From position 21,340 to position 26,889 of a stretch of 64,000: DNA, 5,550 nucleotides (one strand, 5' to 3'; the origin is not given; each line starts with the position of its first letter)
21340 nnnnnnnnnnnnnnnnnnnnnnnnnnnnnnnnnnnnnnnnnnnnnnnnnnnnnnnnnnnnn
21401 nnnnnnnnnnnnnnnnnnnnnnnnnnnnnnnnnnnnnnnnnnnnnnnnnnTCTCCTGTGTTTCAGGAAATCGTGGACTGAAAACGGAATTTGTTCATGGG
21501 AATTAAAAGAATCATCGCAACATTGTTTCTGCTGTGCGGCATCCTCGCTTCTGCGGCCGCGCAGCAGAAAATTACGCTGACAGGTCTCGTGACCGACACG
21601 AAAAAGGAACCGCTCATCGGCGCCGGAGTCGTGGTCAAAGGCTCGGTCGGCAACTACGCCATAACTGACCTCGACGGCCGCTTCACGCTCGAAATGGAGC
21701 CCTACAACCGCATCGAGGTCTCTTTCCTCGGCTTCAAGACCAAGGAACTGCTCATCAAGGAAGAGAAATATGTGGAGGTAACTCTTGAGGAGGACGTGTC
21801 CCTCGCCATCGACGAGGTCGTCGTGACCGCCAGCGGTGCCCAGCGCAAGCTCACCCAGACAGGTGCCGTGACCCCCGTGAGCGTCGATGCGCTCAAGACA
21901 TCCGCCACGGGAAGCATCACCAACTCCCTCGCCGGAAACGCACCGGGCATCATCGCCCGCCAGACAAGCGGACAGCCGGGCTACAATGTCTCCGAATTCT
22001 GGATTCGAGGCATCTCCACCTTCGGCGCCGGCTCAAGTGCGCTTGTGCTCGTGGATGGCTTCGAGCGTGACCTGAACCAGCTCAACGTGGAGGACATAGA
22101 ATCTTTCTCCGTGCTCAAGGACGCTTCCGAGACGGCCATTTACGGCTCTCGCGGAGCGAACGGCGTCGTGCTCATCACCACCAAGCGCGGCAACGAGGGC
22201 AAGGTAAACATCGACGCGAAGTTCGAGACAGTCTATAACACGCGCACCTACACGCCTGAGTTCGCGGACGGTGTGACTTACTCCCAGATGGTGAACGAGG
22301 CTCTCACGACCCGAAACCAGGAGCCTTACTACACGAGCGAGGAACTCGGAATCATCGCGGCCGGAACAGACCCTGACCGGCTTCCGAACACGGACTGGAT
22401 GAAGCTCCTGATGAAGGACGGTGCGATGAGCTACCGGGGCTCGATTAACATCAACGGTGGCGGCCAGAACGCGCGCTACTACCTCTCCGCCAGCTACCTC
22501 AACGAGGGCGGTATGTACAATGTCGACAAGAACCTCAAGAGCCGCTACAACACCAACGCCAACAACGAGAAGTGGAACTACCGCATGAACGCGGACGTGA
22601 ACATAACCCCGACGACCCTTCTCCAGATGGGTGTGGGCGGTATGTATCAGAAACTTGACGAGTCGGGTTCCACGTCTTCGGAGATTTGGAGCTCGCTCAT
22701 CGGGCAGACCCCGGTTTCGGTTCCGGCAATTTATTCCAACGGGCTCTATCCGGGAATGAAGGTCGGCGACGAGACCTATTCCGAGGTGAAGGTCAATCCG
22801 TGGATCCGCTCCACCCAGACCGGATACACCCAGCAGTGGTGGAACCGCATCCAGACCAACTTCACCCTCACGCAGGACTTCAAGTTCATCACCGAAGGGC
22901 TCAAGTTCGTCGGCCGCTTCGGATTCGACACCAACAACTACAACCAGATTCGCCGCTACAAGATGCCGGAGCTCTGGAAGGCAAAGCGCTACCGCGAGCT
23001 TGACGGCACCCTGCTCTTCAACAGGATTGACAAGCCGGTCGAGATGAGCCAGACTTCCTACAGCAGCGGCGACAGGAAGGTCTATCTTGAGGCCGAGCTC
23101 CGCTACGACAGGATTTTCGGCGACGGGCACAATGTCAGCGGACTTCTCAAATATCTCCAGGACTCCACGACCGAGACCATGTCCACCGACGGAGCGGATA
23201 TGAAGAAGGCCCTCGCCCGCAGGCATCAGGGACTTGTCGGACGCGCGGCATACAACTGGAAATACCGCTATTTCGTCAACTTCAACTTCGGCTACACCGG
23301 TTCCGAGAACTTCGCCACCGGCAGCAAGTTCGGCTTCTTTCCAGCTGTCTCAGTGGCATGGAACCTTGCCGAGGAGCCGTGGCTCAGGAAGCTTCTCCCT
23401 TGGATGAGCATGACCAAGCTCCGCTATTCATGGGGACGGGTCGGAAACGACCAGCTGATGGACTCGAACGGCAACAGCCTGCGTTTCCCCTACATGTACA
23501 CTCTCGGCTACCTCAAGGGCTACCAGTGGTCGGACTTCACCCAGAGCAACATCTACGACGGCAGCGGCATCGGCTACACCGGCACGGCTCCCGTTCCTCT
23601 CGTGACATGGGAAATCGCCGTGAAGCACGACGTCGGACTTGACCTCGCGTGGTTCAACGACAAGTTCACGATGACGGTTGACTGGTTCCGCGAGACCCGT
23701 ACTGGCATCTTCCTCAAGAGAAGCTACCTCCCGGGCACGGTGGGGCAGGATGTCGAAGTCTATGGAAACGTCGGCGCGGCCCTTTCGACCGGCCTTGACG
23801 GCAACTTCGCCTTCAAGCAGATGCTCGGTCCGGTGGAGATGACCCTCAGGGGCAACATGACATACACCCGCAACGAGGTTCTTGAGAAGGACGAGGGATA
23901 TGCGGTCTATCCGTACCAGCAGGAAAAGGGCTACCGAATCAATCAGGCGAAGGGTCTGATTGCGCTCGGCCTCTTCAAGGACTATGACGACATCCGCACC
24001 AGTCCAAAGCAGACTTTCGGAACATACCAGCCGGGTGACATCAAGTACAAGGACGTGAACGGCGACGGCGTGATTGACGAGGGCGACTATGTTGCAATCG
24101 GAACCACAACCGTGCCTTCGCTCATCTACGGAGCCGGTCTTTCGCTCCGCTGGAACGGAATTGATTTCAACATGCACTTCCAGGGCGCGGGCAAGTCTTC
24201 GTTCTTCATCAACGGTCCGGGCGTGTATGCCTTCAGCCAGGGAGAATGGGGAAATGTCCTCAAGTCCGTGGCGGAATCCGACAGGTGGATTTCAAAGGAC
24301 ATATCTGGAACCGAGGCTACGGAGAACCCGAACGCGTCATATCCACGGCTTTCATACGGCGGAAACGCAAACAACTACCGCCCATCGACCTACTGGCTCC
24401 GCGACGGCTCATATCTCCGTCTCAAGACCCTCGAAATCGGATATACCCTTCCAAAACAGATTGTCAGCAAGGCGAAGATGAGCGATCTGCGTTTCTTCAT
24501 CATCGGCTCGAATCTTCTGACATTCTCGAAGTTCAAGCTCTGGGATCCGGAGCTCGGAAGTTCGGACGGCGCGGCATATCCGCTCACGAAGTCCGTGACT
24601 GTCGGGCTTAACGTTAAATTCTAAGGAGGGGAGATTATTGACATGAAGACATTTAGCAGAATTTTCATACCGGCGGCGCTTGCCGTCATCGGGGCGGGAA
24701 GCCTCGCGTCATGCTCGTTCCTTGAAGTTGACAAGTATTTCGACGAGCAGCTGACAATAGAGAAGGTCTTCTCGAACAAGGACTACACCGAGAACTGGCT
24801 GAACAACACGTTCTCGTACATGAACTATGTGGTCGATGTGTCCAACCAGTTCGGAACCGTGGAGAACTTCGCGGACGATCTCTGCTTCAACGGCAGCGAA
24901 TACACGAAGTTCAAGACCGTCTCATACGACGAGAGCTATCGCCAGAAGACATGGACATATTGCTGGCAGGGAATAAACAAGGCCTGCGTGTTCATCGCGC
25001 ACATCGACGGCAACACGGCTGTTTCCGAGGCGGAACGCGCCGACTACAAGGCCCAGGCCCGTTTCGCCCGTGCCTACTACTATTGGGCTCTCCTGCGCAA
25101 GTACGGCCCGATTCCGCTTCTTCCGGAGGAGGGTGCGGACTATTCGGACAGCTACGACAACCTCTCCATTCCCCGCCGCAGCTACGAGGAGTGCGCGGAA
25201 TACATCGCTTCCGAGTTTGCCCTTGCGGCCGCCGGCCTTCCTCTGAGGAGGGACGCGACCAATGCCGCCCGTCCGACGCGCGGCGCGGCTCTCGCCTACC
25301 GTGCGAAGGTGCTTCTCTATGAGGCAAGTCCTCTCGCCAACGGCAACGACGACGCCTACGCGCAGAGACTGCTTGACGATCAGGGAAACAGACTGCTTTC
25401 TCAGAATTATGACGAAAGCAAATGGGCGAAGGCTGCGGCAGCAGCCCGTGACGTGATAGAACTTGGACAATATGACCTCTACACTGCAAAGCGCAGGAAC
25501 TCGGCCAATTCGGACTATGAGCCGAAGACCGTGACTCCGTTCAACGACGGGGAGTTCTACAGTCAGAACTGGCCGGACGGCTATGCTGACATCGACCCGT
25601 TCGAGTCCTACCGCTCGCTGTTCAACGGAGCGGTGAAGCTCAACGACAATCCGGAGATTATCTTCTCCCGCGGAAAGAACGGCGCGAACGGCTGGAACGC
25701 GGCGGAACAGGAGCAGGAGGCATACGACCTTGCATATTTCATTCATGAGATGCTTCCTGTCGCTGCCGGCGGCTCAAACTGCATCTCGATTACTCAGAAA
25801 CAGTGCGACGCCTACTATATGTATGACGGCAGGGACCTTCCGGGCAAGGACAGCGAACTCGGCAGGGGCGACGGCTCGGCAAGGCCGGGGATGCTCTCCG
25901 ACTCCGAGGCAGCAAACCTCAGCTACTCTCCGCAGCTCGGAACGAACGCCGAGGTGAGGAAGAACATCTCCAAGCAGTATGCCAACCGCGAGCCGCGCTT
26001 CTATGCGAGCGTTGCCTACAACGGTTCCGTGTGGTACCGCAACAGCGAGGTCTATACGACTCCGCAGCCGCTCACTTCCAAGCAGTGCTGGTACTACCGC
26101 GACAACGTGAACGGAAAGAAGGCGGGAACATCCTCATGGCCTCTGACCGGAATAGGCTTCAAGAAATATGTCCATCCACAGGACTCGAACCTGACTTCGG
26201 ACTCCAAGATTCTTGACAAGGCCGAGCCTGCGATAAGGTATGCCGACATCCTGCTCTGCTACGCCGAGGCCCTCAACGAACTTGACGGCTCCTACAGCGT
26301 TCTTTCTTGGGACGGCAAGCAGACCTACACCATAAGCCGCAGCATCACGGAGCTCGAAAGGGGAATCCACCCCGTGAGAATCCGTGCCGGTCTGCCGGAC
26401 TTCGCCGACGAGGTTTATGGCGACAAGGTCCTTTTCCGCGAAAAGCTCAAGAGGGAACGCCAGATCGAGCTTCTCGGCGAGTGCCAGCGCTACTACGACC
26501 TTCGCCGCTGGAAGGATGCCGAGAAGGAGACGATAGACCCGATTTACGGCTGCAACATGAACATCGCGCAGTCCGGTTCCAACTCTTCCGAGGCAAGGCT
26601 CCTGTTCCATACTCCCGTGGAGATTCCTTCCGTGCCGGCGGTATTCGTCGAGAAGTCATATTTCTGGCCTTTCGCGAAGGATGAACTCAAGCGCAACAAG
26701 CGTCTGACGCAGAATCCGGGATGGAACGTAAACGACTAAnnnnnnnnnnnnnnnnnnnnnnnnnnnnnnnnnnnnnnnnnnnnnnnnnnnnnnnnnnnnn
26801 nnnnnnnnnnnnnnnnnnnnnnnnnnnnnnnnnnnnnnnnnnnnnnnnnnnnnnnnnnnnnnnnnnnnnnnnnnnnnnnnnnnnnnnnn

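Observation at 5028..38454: The S10-spc-alpha ribosomal protein cluster is split: rplC-rpsC is separated from rplP-rplQ by about 29 kb, and rpsJ is missing upstream of rplC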

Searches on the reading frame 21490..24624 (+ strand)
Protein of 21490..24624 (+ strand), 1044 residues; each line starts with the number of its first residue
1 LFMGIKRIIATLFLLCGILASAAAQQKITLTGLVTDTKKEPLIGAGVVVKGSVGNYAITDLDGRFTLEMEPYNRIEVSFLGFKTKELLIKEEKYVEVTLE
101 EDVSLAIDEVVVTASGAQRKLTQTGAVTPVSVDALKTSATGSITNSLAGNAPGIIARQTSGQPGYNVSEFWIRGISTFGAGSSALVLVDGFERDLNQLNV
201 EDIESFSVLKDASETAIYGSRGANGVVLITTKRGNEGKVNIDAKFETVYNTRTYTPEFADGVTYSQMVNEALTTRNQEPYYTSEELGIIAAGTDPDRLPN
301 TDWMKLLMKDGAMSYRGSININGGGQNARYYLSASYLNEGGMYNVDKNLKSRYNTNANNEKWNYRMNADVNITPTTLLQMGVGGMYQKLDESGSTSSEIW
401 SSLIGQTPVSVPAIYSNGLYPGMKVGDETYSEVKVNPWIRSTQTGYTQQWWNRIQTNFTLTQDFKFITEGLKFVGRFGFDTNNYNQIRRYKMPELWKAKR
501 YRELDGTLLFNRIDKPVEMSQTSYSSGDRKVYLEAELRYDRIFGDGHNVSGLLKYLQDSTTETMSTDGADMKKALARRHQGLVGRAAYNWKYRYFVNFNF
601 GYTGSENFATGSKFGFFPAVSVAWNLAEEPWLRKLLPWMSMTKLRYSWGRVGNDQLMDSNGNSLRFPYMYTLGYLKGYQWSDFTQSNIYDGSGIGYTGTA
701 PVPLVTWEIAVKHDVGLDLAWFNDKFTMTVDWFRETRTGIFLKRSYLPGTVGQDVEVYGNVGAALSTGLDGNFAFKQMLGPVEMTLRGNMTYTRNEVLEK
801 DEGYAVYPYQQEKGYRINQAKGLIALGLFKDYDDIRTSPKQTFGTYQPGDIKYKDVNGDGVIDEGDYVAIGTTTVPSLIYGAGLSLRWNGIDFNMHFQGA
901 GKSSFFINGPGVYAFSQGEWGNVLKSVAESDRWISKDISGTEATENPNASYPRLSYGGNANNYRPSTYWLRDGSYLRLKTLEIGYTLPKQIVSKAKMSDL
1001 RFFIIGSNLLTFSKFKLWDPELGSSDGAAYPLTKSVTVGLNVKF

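Call 8: search_protein_families(library=ncbifam, proteins=[window:21490-24624:+])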
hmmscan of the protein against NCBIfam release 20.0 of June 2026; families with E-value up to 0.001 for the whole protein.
window:21490-24624:+ (1044 aa): 2 families
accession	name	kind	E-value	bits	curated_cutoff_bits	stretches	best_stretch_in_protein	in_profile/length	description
TIGR04056.1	OMP_RagA_SusC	subfamily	0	1014.3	368.25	1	28-1044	1-981/981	SusC/RagA family TonB-linked outer membrane protein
TIGR04057.1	SusC_RagA_signa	signature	5.1e-19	67.8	46.2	1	202-232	1-31/31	SusC/RagA subfamily TonB-dependent outer membrane receptor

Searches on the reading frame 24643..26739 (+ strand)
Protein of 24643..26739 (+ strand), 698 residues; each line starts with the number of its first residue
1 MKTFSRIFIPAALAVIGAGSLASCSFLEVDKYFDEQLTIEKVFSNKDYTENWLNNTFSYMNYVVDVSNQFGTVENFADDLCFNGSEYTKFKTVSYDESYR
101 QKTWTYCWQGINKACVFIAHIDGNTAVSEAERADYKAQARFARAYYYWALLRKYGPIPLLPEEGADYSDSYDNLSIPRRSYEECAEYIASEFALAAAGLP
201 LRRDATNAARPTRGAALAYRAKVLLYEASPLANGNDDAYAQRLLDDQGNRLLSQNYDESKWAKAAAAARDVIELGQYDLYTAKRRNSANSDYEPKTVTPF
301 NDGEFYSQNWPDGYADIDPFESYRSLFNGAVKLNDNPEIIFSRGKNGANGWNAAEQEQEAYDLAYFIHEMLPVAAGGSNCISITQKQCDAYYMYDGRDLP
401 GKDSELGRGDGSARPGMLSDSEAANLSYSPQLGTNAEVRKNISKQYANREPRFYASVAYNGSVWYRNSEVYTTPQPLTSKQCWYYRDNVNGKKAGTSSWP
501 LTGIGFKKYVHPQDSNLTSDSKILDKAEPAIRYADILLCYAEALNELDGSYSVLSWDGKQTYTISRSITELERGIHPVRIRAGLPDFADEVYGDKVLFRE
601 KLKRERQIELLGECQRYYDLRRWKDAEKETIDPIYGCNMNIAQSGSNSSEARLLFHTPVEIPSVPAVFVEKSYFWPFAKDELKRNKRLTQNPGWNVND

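Call 8: search_protein_families(library=ncbifam, proteins=[window:24643-26739:+])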
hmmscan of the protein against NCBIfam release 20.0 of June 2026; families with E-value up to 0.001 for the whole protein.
window:24643-26739:+ (698 aa): 1 family
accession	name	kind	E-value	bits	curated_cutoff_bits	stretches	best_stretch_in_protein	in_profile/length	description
NF033071.0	SusD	exception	1e-06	27.3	725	1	87-263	100-268/558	starch-binding outer membrane lipoprotein SusD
